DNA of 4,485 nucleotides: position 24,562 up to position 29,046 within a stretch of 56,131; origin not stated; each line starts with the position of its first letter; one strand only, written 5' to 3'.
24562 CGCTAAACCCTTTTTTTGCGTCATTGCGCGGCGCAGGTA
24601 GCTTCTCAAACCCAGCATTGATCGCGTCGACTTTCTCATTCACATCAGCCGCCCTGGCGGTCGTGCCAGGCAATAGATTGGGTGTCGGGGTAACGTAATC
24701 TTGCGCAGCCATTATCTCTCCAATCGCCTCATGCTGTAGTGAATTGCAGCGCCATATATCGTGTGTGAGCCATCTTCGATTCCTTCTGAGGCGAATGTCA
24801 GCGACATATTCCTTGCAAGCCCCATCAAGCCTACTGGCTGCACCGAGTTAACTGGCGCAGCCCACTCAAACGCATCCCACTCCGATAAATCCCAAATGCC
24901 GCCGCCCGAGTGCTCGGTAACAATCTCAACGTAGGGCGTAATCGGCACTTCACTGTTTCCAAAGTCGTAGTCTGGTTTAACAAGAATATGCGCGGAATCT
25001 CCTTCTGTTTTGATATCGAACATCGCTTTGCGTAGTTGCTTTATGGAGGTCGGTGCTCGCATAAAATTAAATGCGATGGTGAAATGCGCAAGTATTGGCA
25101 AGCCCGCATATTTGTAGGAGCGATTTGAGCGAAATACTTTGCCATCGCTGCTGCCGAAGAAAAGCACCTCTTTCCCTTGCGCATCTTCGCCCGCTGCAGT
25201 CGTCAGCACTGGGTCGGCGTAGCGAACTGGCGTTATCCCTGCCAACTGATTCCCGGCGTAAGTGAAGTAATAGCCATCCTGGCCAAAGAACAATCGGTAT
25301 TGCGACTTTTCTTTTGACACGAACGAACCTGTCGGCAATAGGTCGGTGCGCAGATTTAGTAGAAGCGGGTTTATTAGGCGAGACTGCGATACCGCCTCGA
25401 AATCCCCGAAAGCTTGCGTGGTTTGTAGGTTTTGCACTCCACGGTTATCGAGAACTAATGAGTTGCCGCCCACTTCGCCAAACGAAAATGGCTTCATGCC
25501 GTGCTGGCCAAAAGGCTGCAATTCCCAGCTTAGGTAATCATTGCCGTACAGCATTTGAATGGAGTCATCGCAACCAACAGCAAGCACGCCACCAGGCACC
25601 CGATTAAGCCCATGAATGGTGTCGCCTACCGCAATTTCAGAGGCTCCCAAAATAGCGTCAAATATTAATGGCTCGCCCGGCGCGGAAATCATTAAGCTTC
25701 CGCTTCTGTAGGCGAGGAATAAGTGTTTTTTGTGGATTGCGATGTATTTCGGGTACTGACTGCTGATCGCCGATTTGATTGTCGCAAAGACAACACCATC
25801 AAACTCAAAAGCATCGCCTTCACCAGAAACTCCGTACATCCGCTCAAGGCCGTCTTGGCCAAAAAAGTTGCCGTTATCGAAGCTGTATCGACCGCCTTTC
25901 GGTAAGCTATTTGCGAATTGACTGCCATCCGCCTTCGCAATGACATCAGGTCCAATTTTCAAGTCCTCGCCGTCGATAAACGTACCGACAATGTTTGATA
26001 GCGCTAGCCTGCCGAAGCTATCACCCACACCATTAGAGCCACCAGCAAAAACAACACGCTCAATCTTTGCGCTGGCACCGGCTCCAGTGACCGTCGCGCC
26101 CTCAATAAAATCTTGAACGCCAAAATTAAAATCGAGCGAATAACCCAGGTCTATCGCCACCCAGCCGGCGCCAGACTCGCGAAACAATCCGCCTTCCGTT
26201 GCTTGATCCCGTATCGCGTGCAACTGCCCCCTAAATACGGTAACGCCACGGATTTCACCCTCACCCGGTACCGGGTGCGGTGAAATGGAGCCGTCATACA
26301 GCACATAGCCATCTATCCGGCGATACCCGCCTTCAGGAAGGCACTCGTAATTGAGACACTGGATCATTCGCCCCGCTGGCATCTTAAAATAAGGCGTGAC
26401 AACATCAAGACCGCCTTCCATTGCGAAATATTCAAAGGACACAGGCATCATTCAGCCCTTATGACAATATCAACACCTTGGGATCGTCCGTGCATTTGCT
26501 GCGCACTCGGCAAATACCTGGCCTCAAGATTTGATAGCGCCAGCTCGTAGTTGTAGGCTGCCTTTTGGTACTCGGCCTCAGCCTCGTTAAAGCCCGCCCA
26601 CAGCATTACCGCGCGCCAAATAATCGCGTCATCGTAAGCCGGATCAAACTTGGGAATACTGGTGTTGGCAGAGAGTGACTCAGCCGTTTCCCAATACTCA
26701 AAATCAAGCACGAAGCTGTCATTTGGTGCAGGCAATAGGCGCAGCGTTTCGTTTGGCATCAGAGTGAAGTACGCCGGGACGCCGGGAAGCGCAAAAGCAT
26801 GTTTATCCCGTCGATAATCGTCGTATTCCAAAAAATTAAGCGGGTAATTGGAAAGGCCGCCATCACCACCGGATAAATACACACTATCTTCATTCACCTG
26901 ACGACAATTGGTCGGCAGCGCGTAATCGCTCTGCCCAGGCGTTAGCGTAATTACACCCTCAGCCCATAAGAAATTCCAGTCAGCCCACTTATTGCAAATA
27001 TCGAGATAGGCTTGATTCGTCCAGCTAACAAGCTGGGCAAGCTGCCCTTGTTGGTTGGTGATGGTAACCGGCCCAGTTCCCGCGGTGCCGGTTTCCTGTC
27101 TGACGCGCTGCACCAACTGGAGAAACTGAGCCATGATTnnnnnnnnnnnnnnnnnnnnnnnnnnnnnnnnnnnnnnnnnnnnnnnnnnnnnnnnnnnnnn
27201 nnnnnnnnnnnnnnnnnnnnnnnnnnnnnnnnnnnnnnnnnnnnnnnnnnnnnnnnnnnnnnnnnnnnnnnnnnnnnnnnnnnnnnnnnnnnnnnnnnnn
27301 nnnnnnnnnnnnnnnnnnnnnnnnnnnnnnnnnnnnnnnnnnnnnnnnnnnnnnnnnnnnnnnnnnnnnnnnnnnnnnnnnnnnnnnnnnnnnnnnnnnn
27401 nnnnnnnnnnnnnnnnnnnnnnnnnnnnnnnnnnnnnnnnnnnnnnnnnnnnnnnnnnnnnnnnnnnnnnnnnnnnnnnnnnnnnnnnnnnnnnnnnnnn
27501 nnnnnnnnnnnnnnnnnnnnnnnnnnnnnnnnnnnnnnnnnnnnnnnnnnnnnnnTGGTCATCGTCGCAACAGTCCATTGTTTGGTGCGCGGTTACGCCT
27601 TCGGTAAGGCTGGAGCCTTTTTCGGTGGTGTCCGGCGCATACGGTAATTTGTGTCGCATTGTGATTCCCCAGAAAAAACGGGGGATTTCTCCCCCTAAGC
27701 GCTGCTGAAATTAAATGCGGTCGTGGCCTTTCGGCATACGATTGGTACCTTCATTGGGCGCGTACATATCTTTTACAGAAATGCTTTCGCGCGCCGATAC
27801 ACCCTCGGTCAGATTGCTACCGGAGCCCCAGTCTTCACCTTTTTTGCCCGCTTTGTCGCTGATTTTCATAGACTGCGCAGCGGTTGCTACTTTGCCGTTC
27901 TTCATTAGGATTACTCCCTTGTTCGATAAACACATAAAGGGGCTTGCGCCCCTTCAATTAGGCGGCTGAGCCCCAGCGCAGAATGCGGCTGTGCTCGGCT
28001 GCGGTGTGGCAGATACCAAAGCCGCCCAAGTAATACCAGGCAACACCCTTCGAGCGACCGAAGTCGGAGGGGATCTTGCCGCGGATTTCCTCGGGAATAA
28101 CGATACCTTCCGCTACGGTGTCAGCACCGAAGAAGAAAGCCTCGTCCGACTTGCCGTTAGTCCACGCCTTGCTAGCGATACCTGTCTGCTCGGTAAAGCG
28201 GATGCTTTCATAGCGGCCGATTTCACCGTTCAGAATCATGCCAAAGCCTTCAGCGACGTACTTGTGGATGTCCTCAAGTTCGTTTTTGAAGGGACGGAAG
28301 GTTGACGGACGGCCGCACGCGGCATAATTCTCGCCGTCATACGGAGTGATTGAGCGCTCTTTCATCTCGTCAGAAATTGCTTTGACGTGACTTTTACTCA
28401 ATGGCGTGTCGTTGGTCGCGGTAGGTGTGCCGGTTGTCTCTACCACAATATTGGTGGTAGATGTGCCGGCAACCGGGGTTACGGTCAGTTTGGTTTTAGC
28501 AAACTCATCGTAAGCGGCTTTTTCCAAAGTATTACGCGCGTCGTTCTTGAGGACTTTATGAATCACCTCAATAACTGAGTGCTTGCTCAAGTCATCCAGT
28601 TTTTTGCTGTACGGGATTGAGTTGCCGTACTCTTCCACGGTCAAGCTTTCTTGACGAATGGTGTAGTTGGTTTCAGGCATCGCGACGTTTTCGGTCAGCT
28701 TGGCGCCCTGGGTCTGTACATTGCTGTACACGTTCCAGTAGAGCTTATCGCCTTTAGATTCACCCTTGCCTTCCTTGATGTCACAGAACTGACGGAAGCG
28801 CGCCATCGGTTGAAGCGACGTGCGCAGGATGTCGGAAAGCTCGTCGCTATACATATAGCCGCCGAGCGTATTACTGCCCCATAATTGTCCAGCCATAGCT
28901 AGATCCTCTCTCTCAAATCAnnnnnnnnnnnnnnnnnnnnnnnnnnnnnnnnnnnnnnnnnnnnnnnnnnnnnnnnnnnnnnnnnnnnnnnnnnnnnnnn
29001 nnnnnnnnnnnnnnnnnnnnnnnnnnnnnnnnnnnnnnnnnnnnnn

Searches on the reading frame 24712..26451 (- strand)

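Call 34: search_protein_families(library=phrogs, proteins=[window:24712-26451:-], max_evalue=0.00001)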
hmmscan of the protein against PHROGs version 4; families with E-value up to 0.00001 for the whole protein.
window:24712-26451:- (579 aa): 1 family
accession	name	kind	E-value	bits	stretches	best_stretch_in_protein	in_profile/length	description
phrog_5107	-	lysis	2.9e-15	56.7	1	8-574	9-529/533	amidase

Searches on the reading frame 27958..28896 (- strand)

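Call 34: search_protein_families(library=phrogs, proteins=[window:27958-28896:-], max_evalue=0.00001)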
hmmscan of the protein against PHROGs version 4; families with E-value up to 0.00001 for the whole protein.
window:27958-28896:- (312 aa): 1 family
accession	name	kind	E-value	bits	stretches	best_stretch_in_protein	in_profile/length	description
phrog_1357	-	head and packaging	6.8e-17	62.4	1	24-240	41-260/356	major head protein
